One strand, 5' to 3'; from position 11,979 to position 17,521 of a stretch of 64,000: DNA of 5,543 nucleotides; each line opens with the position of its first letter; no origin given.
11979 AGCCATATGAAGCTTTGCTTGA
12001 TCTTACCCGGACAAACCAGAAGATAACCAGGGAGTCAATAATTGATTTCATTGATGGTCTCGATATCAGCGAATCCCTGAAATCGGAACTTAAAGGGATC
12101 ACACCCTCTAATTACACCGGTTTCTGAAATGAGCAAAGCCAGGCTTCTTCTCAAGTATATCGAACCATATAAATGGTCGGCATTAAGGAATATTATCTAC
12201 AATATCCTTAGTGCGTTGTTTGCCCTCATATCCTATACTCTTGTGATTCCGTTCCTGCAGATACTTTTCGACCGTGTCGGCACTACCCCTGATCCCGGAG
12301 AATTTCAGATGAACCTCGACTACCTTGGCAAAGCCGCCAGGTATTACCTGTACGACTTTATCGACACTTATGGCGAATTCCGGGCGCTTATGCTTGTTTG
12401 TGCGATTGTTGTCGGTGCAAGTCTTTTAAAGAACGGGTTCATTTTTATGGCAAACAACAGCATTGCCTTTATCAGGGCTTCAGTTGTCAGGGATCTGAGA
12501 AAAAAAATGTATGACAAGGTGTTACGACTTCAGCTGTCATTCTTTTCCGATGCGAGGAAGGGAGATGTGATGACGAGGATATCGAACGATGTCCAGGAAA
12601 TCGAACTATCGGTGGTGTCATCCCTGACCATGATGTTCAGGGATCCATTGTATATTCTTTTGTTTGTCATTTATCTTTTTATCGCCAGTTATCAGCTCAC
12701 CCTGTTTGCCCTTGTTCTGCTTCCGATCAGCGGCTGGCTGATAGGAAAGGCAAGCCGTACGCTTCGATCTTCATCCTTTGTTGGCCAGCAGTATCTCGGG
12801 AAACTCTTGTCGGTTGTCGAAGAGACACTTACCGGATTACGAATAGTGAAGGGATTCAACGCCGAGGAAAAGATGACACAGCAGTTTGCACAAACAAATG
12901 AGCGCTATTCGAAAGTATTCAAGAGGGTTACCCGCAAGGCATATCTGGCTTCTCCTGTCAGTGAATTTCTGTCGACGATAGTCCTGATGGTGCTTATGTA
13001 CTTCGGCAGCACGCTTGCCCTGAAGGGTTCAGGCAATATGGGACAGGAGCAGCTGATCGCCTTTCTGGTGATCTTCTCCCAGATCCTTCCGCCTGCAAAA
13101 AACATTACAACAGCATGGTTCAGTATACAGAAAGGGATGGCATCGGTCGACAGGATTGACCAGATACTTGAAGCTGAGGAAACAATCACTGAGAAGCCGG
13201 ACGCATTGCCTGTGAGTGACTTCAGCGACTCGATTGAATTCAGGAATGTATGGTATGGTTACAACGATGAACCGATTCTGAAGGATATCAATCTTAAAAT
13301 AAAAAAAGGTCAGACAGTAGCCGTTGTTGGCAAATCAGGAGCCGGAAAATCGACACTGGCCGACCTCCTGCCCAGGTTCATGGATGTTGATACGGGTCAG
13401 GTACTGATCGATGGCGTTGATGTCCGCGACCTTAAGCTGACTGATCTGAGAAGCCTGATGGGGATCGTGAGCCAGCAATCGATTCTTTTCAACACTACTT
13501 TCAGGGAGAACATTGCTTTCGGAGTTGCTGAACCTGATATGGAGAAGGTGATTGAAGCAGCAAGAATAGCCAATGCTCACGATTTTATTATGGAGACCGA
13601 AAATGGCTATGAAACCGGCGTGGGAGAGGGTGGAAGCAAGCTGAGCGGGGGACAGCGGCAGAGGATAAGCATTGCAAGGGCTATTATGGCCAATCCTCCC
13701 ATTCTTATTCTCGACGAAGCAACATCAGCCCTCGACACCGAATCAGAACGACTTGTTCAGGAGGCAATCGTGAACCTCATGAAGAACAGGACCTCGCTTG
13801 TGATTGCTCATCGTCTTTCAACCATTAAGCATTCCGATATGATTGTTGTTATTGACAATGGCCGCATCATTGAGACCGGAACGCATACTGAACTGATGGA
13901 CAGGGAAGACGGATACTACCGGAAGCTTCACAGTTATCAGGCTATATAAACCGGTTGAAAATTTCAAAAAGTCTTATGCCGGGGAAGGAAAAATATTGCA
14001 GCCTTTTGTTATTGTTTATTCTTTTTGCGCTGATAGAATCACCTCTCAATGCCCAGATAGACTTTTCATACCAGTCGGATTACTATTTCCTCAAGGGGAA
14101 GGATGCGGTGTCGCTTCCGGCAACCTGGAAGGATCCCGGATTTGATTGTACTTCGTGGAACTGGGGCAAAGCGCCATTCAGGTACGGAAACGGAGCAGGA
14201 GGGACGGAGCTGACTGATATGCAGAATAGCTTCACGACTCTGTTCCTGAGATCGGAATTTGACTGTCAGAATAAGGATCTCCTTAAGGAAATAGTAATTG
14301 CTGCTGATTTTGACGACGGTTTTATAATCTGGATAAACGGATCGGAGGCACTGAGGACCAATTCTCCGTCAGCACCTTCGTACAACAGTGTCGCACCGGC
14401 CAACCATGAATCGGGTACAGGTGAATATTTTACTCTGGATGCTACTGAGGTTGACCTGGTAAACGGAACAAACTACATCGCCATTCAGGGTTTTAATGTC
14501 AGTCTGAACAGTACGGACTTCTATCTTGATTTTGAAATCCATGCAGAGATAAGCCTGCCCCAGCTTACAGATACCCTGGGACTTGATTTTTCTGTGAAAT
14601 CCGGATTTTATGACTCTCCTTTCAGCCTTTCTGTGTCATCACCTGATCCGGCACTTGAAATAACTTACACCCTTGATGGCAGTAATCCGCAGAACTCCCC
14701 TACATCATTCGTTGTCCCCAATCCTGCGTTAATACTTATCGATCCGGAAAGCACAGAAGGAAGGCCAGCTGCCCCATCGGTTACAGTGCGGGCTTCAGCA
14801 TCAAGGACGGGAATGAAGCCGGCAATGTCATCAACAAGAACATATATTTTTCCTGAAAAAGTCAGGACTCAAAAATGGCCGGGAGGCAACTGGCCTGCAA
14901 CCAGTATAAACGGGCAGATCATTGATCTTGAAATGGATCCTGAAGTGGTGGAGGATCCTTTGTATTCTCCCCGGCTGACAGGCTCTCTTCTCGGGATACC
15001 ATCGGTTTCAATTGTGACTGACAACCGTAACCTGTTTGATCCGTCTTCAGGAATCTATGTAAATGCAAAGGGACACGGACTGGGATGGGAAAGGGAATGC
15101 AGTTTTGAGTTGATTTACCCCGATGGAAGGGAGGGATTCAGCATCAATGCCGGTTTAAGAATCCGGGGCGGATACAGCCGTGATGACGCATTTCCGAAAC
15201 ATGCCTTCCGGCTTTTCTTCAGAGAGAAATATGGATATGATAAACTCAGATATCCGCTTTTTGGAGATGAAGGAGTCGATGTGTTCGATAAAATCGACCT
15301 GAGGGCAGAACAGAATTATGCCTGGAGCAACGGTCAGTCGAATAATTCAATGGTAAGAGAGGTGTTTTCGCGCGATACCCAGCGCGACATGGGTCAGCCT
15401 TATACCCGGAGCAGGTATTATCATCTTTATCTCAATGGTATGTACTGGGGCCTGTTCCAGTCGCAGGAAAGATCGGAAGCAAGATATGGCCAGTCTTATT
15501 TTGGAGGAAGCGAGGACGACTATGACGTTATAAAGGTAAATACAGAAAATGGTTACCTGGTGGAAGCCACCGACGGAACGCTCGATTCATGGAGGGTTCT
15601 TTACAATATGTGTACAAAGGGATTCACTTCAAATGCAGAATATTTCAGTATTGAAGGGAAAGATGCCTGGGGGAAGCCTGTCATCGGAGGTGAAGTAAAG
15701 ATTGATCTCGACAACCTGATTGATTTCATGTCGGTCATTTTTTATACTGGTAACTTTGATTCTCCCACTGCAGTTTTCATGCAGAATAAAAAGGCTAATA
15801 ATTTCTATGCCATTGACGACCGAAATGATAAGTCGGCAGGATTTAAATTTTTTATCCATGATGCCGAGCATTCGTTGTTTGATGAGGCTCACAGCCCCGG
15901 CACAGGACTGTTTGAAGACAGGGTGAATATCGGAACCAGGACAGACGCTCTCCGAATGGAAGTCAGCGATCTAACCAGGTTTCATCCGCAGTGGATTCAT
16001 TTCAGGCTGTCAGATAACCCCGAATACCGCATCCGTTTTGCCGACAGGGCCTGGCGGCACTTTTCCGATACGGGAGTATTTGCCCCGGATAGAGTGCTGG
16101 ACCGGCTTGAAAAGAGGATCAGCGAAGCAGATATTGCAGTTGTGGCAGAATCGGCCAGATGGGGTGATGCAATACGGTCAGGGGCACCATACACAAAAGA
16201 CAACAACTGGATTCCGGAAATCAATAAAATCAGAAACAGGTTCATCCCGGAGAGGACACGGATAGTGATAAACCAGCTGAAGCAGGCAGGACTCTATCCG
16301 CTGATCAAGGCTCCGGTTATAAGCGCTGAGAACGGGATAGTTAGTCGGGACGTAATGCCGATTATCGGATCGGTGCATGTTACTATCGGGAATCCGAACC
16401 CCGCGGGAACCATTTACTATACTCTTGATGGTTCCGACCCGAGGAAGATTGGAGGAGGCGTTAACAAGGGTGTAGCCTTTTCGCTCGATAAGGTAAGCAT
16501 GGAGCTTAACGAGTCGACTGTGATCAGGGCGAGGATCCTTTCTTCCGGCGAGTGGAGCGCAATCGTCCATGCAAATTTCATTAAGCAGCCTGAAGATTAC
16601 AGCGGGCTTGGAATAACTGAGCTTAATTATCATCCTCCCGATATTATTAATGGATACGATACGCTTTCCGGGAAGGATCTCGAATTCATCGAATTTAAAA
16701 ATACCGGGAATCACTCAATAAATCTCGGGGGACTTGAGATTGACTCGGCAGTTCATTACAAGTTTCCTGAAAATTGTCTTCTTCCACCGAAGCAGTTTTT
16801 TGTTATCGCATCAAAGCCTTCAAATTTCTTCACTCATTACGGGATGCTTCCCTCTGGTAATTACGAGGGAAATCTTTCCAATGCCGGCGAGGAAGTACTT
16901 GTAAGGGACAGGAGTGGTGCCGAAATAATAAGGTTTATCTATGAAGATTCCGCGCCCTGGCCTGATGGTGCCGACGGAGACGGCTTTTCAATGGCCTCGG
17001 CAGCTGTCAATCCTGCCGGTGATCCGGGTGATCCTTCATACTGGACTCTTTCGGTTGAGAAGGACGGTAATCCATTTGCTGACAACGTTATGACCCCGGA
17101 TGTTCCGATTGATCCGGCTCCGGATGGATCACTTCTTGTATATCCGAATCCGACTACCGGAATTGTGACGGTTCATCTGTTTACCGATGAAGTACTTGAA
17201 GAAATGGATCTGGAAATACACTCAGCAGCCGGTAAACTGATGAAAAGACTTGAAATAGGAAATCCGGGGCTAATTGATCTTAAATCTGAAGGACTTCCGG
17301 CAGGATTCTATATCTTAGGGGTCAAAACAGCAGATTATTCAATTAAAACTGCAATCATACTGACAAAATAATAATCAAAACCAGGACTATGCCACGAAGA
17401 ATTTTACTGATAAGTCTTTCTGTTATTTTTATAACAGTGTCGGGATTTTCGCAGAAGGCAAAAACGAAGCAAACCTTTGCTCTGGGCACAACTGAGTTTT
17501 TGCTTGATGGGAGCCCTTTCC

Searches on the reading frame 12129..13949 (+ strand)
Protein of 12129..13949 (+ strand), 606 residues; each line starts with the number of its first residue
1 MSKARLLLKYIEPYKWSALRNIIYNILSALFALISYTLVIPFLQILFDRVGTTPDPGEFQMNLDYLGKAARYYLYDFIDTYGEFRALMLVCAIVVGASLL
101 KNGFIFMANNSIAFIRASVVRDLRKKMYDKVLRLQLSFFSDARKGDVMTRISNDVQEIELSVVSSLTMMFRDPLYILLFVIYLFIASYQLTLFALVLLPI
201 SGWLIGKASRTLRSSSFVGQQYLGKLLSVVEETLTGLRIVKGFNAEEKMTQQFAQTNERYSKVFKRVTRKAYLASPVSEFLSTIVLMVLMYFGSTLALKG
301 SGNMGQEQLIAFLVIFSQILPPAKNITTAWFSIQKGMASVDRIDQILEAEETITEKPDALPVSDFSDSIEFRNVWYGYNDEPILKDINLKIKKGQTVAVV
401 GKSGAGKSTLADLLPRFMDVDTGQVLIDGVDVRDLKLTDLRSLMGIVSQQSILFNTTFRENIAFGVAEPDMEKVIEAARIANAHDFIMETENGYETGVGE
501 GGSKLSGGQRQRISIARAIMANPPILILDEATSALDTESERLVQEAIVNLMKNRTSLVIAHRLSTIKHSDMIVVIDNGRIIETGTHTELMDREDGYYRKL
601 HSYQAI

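Call 9: search_protein_families(library=ncbifam, proteins=[window:12129-13949:+], max_evalue=0.00001)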
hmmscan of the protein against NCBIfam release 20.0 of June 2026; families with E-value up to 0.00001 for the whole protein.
window:12129-13949:+ (606 aa): 186 families (the best 25 are shown)
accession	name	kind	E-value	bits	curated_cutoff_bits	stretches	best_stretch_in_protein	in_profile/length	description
TIGR02203.1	MsbA_lipidA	equivalog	3.1e-148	494.8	602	1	7-604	5-569/572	lipid A export permease/ATP-binding protein MsbA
NF045513.1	HepA_fam_ABC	equivalog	3.6e-139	465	725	1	3-604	21-609/610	heterocyst formation ABC transporter subunit HepA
TIGR02204.1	MsbA_rel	hypoth_equivalog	8.6e-127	424.2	780.4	1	106-604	76-575/576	ABC transporter, permease/ATP-binding protein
NF052233.1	CphA_assoc_ABC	equivalog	3.7e-121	405.8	880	1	87-604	229-743/766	cyanophycin metabolism-associated ABC transporter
NF008381.0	PRK11176.1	equivalog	7.5e-121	404.3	867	1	87-604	64-579/582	lipid A ABC transporter ATP-binding protein/permease MsbA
TIGR00958.1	3a01208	subfamily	5.4e-116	388.6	874.6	1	87-600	204-710/711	antigen peptide transporter 2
TIGR01846.1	type_I_sec_HlyB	subfamily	2.7e-114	382.9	725.55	1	99-604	190-692/694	type I secretion system permease/ATPase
NF010178.0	PRK13657.1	equivalog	4.4e-99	332.5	733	1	125-600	93-566/588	glucan ABC transporter ATP-binding protein/ permease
TIGR03796.1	NHLM_micro_ABC1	equivalog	1.1e-93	314.7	853.3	1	89-600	196-708/710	NHLP family bacteriocin export ABC transporter peptidase/permease/ATPase subunit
TIGR03797.1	NHLM_micro_ABC2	equivalog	7.6e-90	302.3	709.4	1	85-604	173-685/686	NHLP bacteriocin export ABC transporter permease/ATPase subunit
TIGR03375.1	type_I_sec_LssB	subfamily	5.4e-89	299.3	693.1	1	123-591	224-690/696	type I secretion system permease/ATPase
TIGR01192.1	chvA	subfamily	7.8e-87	292.2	585.4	1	179-600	147-567/585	glucan export ABC transporter ATP-binding protein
NF008055.0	PRK10789.1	equivalog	3.2e-86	290.1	845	1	120-605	89-572/590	SmdA family multidrug ABC transporter permease/ATP-binding protein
TIGR02857.1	CydD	equivalog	2.8e-84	283.9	435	1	85-574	41-528/529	thiol reductant ABC exporter subunit CydD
TIGR01193.1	bacteriocin_ABC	subfamily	6.8e-83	279.4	523.85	1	69-601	174-706/708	peptide cleavage/export ABC transporter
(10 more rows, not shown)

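Call 10: search_protein_families(library=pfam, proteins=[window:12129-13949:+], max_evalue=0.00001)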
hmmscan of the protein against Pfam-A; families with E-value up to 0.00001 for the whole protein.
window:12129-13949:+ (606 aa): 3 families
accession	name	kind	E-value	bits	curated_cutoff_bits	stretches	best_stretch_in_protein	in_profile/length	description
PF00664.28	ABC_membrane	-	4.8e-39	135.1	28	1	58-319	37-270/274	ABC transporter transmembrane region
PF00005.33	ABC_tran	-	2.3e-32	112.9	25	1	384-533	1-137/137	ABC transporter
PF02463.25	SMC_N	-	2.8e-08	33.9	40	1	424-575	110-211/220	RecF/RecN/SMC N terminal domain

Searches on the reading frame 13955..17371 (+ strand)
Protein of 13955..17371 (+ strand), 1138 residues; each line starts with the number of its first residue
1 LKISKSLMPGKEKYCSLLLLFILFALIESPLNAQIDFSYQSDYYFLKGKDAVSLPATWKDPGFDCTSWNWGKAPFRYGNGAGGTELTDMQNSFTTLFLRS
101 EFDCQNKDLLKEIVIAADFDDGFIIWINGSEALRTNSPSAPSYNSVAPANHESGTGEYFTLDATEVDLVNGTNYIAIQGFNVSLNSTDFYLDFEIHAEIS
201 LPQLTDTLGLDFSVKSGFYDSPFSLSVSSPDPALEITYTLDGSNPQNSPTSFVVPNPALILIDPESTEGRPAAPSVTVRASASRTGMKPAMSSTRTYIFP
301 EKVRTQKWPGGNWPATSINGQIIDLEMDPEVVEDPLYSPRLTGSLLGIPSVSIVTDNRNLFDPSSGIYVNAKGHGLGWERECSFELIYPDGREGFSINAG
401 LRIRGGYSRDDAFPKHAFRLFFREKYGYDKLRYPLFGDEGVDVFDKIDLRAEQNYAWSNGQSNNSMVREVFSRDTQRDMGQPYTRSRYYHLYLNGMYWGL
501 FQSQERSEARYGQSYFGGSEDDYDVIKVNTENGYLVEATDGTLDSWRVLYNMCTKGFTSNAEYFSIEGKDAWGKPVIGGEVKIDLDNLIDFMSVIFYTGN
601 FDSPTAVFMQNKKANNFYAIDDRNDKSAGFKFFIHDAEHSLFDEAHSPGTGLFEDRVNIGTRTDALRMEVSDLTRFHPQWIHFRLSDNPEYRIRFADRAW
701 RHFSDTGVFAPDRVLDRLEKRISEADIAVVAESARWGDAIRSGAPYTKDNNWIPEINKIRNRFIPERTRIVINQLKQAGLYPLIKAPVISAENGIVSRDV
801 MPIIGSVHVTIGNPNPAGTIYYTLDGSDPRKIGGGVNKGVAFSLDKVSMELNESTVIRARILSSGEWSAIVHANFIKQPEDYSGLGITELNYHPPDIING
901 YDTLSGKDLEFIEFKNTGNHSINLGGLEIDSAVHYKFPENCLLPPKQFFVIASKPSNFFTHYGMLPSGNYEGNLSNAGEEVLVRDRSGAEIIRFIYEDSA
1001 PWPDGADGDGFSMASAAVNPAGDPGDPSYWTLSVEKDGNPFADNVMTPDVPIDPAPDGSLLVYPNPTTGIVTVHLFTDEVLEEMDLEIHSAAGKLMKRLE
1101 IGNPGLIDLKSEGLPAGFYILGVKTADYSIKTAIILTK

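Call 9: search_protein_families(library=ncbifam, proteins=[window:13955-17371:+], max_evalue=0.00001)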
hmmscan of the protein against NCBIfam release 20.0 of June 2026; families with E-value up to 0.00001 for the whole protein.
window:13955-17371:+ (1138 aa): 1 family
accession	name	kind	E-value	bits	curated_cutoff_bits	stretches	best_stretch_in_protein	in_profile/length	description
TIGR04183.1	Por_Secre_tail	domain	7.4e-07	29.1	23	1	1062-1135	1-70/72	T9SS type A sorting domain-containing protein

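Call 10: search_protein_families(library=pfam, proteins=[window:13955-17371:+], max_evalue=0.00001)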
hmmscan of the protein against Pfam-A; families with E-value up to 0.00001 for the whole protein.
window:13955-17371:+ (1138 aa): 5 families
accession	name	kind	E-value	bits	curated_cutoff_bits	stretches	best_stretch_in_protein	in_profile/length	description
PF08757.17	CotH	-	1.8e-13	51.2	23.8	1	401-761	1-313/322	CotH kinase protein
PF13290.12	CHB_HEX_C_1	-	4.6e-13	49.3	22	0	215-249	2-37/67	Chitobiase/beta-hexosaminidase C-terminal domain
PF00932.25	LTD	-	3.2e-11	44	34.3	1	898-994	10-105/109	Lamin Tail Domain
PF13287.12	Fn3_assoc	-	1.7e-10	41.3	23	0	809-873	1-57/59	Fn3 associated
PF18962.6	Por_Secre_tail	-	6.6e-07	30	27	1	1062-1135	1-75/75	Secretion system C-terminal sorting domain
